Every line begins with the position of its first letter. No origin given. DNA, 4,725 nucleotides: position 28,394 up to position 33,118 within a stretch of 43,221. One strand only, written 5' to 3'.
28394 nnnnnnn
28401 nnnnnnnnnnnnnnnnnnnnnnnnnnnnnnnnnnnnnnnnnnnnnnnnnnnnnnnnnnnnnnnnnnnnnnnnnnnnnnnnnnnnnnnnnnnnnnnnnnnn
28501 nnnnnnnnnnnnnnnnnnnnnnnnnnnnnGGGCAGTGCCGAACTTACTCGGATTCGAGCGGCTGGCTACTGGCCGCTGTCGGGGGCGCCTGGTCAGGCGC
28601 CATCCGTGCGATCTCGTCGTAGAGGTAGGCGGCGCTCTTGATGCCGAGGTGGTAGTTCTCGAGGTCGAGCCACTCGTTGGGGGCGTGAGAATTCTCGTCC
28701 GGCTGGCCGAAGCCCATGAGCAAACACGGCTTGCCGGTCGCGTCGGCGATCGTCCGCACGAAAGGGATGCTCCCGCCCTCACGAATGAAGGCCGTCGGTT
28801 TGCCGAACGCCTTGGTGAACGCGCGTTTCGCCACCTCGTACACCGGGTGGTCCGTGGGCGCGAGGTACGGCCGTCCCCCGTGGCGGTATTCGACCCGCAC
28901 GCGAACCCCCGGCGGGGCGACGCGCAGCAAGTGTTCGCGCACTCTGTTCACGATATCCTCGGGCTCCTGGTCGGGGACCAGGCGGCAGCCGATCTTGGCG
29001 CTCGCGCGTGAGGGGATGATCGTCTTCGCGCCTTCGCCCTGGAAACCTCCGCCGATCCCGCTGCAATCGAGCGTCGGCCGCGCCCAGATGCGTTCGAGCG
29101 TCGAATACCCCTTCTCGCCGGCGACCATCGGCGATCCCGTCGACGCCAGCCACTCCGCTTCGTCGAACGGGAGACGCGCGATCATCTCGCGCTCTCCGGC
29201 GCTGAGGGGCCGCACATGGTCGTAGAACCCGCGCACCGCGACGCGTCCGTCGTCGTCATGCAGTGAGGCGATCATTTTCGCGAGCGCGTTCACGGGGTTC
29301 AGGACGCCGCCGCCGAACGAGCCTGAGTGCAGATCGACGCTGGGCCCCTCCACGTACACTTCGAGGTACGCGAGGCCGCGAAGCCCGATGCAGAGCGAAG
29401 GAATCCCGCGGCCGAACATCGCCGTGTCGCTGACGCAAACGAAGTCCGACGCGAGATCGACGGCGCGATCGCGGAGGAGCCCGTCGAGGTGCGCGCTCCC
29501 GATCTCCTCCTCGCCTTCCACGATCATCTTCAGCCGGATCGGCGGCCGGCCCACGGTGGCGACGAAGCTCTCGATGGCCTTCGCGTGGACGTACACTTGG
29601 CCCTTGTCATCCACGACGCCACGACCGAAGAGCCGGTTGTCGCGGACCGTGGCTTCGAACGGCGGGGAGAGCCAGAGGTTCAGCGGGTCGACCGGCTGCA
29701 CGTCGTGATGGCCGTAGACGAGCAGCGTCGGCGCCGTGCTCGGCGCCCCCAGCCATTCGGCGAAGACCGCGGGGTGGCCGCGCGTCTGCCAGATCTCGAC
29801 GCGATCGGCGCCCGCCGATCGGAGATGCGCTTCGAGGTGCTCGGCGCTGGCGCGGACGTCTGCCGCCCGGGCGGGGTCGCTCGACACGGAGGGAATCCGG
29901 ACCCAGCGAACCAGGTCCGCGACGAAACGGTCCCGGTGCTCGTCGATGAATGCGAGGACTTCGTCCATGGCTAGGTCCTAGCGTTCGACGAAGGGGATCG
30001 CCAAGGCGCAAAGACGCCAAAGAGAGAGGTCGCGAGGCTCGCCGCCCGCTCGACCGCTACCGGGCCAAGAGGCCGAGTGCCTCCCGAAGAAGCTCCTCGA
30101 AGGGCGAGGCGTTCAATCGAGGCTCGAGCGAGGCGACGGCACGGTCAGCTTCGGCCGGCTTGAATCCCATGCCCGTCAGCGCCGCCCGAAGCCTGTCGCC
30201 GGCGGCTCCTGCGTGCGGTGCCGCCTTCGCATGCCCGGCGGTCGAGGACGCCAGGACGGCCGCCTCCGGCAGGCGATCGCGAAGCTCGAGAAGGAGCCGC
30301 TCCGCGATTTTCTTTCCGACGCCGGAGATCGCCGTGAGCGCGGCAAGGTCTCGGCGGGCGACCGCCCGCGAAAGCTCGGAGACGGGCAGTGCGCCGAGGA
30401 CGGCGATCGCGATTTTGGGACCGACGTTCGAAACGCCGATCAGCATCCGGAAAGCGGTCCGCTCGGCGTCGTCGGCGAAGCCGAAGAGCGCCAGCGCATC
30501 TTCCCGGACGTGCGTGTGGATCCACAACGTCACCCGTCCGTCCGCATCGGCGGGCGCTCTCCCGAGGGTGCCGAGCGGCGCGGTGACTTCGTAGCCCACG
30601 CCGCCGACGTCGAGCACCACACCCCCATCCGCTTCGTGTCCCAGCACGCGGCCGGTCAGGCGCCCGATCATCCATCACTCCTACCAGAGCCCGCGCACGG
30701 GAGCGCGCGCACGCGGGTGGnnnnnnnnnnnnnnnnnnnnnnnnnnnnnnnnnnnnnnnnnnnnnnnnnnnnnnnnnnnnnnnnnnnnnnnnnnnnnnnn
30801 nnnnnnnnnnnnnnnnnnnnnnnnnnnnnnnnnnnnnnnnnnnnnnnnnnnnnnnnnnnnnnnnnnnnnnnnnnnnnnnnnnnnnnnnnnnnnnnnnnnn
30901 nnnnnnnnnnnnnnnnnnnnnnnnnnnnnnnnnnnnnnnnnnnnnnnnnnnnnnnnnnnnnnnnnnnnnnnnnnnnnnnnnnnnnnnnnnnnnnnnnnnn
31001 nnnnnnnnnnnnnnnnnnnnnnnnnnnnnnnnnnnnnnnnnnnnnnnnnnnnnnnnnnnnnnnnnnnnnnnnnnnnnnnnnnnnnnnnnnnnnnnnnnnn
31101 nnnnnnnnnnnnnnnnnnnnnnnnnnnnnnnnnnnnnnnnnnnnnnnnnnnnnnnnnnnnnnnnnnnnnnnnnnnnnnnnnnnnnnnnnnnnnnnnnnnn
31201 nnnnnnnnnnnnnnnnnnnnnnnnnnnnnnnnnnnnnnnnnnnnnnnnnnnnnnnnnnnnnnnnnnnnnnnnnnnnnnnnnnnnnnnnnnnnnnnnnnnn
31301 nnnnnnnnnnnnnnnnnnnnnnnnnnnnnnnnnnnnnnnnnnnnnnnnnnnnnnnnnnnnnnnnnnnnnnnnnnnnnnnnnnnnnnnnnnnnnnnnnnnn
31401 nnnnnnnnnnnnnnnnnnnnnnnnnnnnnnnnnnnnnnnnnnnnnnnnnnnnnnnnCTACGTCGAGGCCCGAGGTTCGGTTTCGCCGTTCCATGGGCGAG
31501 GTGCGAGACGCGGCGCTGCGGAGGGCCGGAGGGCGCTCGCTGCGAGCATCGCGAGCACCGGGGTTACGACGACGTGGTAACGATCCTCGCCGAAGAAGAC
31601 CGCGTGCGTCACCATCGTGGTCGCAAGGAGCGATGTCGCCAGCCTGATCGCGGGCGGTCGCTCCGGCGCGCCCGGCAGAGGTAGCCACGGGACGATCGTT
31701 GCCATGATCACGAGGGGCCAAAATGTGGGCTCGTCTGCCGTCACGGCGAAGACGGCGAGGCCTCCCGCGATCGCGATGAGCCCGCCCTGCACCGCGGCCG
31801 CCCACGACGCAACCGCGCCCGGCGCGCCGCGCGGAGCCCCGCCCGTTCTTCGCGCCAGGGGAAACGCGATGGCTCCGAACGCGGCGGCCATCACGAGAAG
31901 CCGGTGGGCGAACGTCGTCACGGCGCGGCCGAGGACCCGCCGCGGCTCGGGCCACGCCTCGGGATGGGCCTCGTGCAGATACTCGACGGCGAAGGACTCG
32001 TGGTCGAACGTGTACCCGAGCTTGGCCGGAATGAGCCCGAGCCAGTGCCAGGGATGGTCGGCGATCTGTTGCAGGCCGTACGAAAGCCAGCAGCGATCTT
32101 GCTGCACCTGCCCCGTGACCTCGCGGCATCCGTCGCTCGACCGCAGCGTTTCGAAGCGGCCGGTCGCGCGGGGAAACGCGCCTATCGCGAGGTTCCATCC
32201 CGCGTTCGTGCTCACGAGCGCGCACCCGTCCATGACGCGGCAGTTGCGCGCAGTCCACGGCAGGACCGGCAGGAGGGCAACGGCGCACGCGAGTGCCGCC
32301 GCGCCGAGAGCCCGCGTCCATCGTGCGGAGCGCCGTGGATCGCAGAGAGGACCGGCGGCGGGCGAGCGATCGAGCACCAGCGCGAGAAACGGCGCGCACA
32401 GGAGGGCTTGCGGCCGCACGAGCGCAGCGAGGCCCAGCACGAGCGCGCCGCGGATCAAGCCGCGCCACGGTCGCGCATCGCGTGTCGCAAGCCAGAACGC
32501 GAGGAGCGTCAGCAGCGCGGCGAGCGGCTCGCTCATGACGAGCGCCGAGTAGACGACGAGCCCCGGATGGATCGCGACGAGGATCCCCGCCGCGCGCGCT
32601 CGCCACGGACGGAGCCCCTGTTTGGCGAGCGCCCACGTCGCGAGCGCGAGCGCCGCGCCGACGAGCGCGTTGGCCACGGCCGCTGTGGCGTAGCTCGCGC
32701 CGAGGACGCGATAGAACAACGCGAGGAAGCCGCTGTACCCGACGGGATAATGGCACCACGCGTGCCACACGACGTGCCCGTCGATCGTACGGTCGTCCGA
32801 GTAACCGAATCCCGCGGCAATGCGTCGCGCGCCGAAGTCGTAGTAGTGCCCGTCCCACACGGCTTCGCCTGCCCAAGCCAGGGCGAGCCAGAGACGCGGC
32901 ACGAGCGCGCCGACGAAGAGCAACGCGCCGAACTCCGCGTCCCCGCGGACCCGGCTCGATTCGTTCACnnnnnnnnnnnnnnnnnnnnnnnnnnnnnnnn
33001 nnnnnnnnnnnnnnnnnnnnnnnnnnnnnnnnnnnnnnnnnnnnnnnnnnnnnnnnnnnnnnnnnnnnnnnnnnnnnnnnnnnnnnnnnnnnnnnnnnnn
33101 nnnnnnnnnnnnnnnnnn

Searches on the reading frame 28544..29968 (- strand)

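Call 14: search_protein_families(library=pfam, proteins=[window:28544-29968:-], max_evalue=0.001)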
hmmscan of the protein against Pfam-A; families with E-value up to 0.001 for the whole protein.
window:28544-29968:- (474 aa): 2 families
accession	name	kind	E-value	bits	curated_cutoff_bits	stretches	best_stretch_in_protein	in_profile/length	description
PF01546.33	Peptidase_M20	-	7.5e-31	108.1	24.6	1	83-449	1-203/206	Peptidase family M20/M25/M40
PF07687.19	M20_dimer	-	3.3e-18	66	21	1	194-353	1-105/107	Peptidase dimerisation domain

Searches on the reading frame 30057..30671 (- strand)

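Call 14: search_protein_families(library=pfam, proteins=[window:30057-30671:-], max_evalue=0.001)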
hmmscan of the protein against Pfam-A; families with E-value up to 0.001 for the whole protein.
window:30057-30671:- (204 aa): 4 families
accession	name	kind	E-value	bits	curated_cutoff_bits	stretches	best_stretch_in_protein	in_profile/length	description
PF01330.27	RuvA_N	-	1.1e-17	64.3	23.6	1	1-64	1-61/61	RuvA N terminal domain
PF14520.12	HHH_5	-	2.5e-13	50.7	27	1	74-132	1-57/57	Helix-hairpin-helix domain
PF07499.19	RuvA_C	-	8.1e-07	29.9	24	1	163-202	8-46/47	RuvA, C-terminal domain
PF00633.29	HHH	-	0.00035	20.7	24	0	104-127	5-28/30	Helix-hairpin-helix motif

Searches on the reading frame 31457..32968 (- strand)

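Call 66: search_protein_families(library=pfam, proteins=[window:31457-32968:-], max_evalue=0.001)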
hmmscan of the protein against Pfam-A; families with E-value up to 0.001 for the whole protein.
window:31457-32968:- (503 aa): 1 family
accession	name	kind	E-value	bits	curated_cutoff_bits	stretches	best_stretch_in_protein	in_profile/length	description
PF13231.12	PMT_2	-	7.6e-06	26.7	26.1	1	78-200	6-132/160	Dolichyl-phosphate-mannose-protein mannosyltransferase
